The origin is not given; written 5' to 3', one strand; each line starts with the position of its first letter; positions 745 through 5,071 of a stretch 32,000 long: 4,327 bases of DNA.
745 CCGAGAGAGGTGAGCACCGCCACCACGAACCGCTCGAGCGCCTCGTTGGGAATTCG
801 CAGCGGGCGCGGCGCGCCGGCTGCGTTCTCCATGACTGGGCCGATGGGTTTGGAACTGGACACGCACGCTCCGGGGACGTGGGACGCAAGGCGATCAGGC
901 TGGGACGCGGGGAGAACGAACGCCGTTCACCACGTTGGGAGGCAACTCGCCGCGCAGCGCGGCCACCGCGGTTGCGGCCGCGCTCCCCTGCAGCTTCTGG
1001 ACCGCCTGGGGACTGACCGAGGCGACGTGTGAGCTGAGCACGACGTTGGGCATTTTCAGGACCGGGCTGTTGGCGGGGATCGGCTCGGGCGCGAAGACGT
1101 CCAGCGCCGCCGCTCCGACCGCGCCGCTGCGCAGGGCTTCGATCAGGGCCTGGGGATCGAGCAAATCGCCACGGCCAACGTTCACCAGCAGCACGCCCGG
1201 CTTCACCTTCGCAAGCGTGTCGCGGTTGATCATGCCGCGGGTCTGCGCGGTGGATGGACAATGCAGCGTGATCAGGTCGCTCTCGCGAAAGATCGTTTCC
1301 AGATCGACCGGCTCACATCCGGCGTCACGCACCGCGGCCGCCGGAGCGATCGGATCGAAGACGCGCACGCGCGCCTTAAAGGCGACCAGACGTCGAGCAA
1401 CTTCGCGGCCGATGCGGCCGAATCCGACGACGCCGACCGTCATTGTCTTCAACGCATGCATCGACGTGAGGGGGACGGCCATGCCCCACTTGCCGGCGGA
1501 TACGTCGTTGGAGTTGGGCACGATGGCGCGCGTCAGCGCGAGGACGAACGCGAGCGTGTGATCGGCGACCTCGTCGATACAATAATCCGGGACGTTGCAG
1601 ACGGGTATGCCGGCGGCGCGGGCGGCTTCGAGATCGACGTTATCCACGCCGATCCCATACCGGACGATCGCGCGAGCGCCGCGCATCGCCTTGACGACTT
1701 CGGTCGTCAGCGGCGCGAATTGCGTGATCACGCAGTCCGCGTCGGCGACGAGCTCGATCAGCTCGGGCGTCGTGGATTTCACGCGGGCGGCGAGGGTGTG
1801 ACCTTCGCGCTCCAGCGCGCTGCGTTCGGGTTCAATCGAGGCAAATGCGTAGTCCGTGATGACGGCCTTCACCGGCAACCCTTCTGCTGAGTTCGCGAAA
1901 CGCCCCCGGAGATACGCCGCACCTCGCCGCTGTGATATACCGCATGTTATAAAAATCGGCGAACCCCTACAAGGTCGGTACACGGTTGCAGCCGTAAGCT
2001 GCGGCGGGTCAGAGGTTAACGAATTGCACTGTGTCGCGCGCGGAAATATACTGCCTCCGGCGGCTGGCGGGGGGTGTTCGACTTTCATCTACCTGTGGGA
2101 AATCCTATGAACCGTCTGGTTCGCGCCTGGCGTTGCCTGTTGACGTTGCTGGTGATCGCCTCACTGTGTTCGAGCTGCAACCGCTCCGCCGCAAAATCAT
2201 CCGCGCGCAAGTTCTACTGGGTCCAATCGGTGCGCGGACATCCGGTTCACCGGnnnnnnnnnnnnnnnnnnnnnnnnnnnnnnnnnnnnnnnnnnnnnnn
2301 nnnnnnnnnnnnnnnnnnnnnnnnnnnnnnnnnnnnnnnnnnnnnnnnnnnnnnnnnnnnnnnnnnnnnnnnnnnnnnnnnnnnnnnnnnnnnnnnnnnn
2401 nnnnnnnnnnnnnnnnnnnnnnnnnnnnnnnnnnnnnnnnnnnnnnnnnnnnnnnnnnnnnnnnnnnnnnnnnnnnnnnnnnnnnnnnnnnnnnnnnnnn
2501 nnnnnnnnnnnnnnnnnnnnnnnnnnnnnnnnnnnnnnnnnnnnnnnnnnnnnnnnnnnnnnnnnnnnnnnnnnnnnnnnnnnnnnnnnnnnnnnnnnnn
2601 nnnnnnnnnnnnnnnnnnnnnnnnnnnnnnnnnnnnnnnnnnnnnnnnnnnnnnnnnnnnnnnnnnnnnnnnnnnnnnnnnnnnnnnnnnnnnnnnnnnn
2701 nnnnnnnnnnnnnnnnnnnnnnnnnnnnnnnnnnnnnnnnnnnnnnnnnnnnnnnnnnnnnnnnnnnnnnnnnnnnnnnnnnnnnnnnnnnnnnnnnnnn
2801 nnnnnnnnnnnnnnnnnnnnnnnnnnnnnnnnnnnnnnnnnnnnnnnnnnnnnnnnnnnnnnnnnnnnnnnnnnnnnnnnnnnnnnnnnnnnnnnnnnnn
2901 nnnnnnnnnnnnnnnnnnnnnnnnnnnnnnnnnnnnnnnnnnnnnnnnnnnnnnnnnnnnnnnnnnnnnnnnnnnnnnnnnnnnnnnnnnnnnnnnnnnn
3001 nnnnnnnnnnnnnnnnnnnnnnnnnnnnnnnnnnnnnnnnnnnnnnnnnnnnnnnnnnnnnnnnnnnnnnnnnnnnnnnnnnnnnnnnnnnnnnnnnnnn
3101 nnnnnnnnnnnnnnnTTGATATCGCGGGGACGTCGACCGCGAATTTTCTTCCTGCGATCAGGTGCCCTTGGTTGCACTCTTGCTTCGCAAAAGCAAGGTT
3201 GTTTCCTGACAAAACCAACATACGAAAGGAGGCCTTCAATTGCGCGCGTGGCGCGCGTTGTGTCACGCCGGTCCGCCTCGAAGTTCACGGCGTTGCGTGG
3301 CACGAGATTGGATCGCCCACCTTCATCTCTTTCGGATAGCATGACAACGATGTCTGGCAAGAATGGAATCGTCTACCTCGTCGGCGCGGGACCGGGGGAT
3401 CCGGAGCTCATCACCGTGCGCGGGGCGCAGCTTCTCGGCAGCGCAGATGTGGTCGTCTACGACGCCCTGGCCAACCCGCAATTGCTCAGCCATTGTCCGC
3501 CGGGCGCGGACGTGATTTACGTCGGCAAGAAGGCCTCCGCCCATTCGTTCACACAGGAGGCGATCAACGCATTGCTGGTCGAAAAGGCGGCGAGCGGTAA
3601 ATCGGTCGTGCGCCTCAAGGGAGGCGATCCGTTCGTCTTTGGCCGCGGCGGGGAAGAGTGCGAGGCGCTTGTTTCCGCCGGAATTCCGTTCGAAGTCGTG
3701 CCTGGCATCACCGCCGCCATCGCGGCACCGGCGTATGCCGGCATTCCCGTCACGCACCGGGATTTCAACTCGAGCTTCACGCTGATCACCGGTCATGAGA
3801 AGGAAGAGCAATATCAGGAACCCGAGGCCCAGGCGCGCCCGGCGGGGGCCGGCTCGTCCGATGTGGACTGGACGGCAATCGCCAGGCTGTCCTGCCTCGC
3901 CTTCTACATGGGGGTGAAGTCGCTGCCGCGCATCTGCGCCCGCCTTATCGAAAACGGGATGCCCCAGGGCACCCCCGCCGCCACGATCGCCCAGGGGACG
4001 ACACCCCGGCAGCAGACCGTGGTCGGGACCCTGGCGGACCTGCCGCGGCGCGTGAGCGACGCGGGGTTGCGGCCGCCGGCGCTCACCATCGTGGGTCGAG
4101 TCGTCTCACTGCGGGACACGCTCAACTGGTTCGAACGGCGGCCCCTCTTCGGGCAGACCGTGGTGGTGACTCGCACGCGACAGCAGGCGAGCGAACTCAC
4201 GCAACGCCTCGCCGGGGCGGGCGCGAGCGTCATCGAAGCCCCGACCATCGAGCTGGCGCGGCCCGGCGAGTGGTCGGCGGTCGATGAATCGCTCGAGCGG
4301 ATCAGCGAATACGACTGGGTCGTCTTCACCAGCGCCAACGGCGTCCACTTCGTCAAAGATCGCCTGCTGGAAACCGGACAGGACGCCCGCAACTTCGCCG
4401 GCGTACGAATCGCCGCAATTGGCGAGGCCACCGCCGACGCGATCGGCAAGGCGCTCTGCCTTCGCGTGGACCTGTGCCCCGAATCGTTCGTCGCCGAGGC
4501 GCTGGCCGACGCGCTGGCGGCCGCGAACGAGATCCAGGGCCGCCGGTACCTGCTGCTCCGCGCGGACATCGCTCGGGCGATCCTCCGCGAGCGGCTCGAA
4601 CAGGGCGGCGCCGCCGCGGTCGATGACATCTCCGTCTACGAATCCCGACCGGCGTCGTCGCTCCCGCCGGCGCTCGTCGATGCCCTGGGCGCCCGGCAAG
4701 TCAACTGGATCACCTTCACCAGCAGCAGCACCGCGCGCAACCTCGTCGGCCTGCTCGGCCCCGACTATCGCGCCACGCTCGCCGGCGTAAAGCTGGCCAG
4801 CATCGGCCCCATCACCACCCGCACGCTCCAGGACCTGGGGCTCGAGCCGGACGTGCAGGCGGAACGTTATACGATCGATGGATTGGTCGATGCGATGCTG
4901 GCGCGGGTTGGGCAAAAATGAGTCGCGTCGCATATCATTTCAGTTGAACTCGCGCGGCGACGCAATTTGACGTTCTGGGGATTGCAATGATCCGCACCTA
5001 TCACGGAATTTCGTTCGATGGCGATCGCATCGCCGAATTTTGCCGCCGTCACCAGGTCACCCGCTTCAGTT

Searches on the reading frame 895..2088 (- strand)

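Call 60: search_protein_families(library=pfam, proteins=[window:895-2088:-], max_evalue=0.0001)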
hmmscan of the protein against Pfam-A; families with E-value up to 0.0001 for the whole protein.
window:895-2088:- (397 aa): 4 families
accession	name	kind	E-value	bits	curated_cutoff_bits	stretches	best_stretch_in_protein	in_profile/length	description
PF02826.25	2-Hacid_dh_C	-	6.6e-58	195.4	25.1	1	179-356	1-178/178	D-isomer specific 2-hydroxyacid dehydrogenase, NAD binding domain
PF00389.36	2-Hacid_dh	-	2.6e-25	89.1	24.6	1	86-388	8-134/134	D-isomer specific 2-hydroxyacid dehydrogenase, catalytic domain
PF03446.21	NAD_binding_2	-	1.3e-05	25.7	21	1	217-321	1-109/161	NAD binding domain of 6-phosphogluconate dehydrogenase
PF00670.27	AdoHcyase_NAD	-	8.7e-05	23.1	27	0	217-308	25-113/162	S-adenosyl-L-homocysteine hydrolase, NAD binding domain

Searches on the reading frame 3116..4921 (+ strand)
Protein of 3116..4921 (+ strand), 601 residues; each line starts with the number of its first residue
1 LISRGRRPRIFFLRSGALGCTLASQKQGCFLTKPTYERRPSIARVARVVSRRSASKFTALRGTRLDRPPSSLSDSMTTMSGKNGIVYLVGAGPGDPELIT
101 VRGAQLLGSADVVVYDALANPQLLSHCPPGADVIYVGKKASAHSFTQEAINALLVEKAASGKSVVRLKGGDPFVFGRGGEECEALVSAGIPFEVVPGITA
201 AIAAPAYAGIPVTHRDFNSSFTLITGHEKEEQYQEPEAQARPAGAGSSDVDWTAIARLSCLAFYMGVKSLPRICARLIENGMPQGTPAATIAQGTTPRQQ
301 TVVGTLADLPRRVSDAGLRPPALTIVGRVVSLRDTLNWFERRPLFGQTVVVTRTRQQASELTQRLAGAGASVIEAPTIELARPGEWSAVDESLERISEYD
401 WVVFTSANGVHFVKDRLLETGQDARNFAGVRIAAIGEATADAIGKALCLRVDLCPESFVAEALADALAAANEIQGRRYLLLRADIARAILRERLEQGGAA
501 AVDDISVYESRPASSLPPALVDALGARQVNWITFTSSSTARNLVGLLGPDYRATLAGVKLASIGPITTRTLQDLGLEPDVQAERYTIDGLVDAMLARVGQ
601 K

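Call 60: search_protein_families(library=pfam, proteins=[window:3116-4921:+], max_evalue=0.0001)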
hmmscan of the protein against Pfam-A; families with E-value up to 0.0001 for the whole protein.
window:3116-4921:+ (601 aa): 2 families
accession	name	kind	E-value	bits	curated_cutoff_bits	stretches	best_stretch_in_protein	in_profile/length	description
PF02602.20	HEM4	-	2.8e-62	210.3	27.5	1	360-591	2-230/231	Uroporphyrinogen-III synthase HemD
PF00590.25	TP_methylase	-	2.1e-53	181.8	27.8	1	86-309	2-211/212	Tetrapyrrole (Corrin/Porphyrin) Methylases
